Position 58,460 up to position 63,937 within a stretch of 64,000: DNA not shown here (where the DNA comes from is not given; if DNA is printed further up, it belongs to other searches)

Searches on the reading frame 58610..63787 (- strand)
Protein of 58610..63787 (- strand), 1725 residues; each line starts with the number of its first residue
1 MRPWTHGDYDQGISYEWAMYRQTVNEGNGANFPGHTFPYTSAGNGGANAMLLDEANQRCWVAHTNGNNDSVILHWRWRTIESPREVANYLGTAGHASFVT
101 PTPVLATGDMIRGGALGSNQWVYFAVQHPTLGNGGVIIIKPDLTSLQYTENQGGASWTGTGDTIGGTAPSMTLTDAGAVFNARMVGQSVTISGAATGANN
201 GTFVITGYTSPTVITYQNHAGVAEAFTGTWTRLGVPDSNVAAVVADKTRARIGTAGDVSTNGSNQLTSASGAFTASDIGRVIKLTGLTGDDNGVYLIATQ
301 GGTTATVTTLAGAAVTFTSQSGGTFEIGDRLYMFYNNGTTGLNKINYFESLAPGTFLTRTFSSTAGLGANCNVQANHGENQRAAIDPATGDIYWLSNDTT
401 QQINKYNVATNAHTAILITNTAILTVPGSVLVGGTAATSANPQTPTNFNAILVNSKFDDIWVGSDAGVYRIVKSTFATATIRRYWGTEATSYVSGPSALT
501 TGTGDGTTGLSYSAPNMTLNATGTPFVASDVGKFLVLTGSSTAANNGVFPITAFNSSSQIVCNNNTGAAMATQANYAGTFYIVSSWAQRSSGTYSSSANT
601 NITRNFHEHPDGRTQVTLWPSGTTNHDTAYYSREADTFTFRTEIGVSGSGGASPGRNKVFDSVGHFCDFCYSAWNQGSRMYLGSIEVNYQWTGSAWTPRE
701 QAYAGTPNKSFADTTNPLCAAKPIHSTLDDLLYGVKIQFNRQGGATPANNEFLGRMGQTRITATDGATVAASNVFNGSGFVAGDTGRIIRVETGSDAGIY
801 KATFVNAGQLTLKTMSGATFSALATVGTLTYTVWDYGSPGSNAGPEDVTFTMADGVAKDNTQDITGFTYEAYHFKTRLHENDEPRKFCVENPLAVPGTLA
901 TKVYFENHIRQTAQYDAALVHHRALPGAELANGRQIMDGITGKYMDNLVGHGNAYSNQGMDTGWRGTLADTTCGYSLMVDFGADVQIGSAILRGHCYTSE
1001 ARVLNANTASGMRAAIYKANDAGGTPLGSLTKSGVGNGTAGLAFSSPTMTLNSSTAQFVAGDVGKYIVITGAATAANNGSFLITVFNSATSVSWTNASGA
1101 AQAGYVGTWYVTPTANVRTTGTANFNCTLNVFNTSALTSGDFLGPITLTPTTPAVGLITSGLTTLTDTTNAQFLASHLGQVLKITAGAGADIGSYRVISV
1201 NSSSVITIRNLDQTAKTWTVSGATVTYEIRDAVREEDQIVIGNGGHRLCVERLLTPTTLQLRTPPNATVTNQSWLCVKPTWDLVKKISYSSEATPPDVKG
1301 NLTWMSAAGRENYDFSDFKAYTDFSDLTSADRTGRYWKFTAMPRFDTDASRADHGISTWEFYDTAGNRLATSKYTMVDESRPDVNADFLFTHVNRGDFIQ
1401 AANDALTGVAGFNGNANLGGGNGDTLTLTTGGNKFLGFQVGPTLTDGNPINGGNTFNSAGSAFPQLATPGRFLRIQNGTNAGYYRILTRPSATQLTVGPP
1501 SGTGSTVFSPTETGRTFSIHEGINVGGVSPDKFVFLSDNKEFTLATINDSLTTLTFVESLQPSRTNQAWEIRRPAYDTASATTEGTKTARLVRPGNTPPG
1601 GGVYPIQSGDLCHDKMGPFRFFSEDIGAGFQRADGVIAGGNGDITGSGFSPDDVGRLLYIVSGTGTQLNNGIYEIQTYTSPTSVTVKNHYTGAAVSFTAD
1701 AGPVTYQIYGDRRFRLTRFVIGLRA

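Call 17: search_protein_families(library=pfam, proteins=[window:58610-63787:-], max_evalue=0.01)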
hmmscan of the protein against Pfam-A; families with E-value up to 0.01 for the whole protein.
window:58610-63787:- (1725 aa): 0 families

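Call 18: search_protein_families(library=phrogs, proteins=[window:58610-63787:-], max_evalue=0.001)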
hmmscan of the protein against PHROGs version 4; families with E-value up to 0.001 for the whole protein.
window:58610-63787:- (1725 aa): 0 families

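Call 23: search_solved_structures(query=window:58610-63787:-, max_evalue=1)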
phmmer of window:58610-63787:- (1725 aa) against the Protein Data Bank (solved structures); distinct sequences matched with E-value up to 1: 0.
